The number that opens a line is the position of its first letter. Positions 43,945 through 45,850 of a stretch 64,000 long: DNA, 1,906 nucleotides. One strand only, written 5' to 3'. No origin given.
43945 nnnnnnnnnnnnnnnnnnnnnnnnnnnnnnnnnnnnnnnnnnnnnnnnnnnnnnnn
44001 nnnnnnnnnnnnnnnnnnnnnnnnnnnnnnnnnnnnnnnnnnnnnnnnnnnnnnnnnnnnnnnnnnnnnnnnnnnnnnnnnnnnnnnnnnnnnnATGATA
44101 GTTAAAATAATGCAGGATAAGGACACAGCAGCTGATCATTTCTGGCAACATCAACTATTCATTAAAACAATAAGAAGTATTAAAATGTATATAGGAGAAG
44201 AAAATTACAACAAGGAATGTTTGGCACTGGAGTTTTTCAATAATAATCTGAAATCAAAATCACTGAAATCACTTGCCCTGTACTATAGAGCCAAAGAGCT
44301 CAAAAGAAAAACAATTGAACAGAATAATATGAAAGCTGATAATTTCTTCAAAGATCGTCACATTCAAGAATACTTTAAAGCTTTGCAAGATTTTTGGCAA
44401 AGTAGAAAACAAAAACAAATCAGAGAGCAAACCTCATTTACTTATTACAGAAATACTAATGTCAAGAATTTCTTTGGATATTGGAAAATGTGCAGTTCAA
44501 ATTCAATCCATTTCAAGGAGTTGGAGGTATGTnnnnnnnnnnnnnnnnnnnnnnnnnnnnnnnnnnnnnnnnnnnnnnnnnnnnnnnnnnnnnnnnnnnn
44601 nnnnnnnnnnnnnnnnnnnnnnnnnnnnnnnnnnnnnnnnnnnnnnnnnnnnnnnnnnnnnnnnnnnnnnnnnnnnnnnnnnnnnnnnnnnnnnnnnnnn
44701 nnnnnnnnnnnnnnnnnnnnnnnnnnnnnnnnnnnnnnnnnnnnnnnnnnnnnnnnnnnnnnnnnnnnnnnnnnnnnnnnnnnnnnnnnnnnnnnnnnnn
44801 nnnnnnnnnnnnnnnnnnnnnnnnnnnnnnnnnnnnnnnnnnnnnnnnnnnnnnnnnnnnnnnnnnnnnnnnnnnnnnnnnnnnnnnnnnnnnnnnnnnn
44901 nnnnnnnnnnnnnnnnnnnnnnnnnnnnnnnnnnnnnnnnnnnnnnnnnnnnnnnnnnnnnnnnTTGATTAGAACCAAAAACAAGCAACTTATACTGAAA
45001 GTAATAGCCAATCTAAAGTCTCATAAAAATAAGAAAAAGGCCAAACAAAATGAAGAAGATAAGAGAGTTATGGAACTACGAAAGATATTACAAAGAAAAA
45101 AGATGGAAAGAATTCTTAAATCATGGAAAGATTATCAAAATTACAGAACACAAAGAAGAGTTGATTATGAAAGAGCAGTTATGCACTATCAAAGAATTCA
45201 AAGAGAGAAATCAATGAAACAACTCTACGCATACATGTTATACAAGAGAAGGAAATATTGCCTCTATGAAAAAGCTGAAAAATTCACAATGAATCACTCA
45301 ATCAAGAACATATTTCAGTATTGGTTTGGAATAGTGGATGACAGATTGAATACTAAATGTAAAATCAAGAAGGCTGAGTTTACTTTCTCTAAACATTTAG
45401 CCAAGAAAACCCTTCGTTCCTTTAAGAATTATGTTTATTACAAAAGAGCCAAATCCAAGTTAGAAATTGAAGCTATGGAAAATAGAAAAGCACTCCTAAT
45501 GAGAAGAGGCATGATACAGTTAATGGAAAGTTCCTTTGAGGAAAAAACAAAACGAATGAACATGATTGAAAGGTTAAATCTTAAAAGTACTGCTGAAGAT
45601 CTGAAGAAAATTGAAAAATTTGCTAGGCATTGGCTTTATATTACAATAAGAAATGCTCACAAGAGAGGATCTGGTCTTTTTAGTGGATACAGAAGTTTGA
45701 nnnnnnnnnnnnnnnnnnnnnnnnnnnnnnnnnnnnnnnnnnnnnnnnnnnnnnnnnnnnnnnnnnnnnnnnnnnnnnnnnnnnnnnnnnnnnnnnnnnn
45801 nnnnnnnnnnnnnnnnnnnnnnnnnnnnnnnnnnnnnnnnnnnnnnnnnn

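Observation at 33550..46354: Cluster of chromosome-biology genes with E2F-type promoter motifs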

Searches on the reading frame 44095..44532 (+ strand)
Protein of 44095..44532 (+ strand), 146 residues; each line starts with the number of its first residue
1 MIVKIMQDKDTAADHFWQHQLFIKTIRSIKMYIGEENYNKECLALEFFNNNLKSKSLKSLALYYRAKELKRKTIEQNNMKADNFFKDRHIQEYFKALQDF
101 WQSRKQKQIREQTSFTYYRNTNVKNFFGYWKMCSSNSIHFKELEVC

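Call 12: search_protein_families(library=pfam, proteins=[window:44095-44532:+], max_evalue=0.01)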
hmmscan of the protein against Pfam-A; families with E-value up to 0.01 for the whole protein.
window:44095-44532:+ (146 aa): 0 families

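Call 51: search_protein_families(library=pfam, proteins=[window:44095-44532:+], max_evalue=10)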
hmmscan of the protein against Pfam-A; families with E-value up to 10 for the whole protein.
window:44095-44532:+ (146 aa): 0 families

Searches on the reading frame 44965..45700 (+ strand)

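Call 51: search_protein_families(library=pfam, proteins=[window:44965-45700:+], max_evalue=10)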
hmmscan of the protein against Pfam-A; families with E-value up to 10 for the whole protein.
window:44965-45700:+ (245 aa): 1 family
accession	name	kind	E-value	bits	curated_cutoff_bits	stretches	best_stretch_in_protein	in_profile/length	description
PF02568.20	ThiI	-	6.3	6.8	20.5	0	152-193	64-106/197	Thiamine biosynthesis protein (ThiI)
